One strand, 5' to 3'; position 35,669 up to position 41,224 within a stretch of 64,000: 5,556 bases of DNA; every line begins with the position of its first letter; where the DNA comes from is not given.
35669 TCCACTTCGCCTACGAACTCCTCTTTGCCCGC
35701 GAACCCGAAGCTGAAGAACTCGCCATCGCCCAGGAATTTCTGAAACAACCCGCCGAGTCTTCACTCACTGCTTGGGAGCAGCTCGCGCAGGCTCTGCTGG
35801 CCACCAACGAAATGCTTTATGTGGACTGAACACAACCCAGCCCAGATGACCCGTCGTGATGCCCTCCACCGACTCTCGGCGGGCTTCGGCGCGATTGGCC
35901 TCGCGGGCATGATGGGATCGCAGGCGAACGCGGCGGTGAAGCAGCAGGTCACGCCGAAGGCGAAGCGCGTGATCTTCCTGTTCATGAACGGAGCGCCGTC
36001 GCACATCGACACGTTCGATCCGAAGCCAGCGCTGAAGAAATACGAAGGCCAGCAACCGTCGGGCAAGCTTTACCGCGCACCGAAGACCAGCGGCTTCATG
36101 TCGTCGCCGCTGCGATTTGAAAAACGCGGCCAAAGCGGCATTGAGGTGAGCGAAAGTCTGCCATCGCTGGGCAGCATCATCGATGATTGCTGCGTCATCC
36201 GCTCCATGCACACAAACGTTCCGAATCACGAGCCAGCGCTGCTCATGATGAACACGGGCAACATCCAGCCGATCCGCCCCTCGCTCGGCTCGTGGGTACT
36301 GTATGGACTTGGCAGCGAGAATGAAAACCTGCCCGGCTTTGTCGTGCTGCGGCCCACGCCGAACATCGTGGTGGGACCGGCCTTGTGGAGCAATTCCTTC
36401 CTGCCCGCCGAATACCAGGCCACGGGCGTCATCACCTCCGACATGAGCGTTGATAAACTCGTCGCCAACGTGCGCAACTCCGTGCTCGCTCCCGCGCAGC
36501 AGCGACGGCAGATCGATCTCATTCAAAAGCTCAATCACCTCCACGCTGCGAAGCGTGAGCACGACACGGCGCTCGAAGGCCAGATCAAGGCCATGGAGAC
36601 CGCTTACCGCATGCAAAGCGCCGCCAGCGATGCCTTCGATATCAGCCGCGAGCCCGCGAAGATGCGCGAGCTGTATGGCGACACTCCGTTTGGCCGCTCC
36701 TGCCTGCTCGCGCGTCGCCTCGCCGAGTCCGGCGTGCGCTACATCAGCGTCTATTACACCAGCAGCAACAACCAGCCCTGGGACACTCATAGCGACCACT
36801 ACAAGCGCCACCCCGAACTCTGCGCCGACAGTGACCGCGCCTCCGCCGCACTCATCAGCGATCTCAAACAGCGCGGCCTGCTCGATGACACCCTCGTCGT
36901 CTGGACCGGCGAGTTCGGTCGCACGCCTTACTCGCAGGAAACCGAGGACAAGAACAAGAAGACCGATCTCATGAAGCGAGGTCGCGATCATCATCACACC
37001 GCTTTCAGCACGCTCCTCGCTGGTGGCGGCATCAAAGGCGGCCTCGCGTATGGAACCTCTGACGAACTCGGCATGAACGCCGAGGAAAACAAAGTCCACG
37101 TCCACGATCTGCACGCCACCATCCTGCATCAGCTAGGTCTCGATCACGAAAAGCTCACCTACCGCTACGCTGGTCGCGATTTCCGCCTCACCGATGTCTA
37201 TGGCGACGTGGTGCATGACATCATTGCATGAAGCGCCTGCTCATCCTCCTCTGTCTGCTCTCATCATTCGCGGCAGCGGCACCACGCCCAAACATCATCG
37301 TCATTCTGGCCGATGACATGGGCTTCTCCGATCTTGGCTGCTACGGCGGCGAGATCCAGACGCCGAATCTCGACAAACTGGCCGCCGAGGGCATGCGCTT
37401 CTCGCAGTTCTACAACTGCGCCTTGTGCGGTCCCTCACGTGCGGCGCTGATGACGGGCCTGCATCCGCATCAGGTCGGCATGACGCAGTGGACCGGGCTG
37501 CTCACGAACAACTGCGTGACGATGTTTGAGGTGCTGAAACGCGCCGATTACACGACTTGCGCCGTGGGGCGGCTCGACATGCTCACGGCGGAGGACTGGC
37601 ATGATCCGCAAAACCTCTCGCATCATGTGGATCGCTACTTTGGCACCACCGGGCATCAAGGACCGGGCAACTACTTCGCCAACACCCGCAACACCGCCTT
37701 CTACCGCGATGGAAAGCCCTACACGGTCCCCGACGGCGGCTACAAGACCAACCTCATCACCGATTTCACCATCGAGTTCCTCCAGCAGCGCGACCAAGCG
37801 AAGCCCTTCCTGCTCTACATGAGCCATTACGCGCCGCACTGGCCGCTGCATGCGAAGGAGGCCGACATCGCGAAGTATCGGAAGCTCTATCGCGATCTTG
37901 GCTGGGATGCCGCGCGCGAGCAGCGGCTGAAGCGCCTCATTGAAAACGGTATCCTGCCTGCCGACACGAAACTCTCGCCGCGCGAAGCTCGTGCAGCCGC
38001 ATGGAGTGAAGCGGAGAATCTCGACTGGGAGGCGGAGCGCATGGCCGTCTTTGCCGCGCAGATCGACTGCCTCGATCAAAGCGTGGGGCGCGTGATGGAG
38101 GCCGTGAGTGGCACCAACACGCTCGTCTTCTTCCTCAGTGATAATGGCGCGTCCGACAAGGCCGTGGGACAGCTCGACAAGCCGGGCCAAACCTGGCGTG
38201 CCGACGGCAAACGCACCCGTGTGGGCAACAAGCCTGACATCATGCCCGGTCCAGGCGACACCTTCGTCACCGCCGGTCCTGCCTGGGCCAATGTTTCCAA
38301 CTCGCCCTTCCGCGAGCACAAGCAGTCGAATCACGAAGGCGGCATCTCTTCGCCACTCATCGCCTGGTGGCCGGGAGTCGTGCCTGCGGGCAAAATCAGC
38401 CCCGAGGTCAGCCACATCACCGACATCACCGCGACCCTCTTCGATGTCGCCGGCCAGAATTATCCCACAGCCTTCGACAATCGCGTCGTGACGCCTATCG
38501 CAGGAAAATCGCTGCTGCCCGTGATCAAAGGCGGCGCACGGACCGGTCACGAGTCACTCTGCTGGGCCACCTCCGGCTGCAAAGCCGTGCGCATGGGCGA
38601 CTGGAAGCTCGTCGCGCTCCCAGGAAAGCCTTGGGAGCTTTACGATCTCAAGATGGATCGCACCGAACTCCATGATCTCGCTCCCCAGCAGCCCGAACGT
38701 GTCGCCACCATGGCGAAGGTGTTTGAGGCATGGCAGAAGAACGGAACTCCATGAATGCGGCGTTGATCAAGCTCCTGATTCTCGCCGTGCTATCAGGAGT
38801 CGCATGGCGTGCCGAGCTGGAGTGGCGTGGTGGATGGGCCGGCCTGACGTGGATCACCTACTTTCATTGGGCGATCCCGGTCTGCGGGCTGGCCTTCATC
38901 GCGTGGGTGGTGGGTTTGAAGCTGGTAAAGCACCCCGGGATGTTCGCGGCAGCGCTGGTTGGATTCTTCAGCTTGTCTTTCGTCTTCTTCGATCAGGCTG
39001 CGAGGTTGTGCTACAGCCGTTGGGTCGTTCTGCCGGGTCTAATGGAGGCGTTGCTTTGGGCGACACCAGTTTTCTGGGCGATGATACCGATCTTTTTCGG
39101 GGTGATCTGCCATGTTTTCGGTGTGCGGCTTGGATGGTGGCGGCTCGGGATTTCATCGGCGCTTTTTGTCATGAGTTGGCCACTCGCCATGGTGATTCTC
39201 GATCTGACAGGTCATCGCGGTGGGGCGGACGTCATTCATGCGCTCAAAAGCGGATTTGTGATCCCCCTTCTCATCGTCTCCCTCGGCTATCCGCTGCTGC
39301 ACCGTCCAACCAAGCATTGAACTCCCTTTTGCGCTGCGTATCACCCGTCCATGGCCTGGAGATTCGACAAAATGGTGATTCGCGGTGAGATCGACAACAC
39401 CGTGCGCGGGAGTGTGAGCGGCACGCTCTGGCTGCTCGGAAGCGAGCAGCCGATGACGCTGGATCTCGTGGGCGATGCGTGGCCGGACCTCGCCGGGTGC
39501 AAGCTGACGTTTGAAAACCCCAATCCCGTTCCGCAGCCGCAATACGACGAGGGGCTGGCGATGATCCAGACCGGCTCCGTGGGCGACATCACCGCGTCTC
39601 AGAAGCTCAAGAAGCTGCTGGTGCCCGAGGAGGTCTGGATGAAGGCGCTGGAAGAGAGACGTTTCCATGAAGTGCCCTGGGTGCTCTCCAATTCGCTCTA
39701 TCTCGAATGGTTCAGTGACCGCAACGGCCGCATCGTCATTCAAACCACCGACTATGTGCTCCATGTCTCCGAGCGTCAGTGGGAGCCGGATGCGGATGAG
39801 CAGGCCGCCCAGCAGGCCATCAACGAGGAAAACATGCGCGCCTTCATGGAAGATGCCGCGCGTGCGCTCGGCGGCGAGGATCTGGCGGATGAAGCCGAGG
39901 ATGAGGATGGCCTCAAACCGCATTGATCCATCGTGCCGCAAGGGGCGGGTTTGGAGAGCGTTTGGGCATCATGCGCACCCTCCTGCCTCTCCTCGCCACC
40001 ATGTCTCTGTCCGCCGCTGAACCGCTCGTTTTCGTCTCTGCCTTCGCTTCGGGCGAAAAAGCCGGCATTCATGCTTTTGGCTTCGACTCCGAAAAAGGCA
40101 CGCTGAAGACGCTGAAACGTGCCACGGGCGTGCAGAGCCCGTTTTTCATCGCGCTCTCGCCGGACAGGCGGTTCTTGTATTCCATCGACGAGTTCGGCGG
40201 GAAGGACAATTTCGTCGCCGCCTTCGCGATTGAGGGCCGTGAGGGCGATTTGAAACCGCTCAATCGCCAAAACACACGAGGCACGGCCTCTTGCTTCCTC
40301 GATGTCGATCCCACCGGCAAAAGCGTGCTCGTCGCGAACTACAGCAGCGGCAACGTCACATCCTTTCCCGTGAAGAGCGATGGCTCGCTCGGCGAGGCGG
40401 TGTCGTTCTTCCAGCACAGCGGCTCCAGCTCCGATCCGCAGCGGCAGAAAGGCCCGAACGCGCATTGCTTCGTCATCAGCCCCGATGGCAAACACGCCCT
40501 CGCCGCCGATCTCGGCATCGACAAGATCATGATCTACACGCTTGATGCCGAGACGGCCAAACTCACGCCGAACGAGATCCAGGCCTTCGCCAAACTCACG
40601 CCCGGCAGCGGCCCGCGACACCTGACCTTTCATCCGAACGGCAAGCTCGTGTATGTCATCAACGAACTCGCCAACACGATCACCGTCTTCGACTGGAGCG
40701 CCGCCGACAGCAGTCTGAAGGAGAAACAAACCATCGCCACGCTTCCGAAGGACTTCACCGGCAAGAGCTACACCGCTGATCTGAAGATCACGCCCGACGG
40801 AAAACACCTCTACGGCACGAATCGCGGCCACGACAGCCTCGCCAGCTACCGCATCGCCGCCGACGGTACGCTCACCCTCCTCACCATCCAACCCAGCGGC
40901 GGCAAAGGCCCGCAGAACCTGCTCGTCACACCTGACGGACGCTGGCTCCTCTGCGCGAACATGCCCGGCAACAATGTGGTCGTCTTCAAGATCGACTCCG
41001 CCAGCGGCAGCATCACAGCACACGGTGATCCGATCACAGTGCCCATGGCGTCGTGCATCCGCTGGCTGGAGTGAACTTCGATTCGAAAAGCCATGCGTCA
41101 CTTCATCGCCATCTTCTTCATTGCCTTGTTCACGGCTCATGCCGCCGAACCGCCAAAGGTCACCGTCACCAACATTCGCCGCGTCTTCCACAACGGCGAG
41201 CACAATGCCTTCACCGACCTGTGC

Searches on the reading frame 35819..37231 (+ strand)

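Call 60: search_protein_families(library=pfam, max_evalue=0.001, proteins=[window:35819-37231:+])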
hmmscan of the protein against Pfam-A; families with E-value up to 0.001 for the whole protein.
window:35819-37231:+ (470 aa): 1 family
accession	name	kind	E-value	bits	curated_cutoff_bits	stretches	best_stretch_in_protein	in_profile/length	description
PF07394.17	DUF1501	-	2.3e-146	488.4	27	1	48-469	1-390/390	Protein of unknown function (DUF1501)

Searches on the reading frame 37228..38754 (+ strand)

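Call 60: search_protein_families(library=pfam, max_evalue=0.001, proteins=[window:37228-38754:+])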
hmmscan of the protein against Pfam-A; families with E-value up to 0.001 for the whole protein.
window:37228-38754:+ (508 aa): 3 families
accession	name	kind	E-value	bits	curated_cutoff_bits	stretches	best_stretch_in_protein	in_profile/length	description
PF00884.28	Sulfatase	-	1.9e-55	188.8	25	1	21-409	1-300/301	Sulfatase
PF16347.10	SGSH_C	-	7.8e-08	33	29.3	1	368-487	11-134/154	N-sulphoglucosamine sulphohydrolase, C-terminal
PF01663.27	Phosphodiest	-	7.1e-05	23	23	1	24-310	2-223/342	Type I phosphodiesterase / nucleotide pyrophosphatase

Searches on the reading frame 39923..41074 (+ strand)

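Call 60: search_protein_families(library=pfam, max_evalue=0.001, proteins=[window:39923-41074:+])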
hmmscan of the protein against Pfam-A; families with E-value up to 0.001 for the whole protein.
window:39923-41074:+ (383 aa): 4 families
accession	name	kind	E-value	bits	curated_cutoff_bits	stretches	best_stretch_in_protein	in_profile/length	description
PF10282.15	Lactonase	-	5.4e-107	358.4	21.7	1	36-381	2-344/344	Lactonase, 7-bladed beta-propeller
PF08450.18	SGL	-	1.3e-09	38.4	26.3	0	234-276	139-181/246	SMP-30/Gluconolactonase/LRE-like region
PF21783.3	YNCE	-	0.00032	20.6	27.1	0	205-264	46-105/339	YNCE-like beta-propeller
PF07676.18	PD40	-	0.00036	20.9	20.9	0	179-190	10-21/38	WD40-like Beta Propeller Repeat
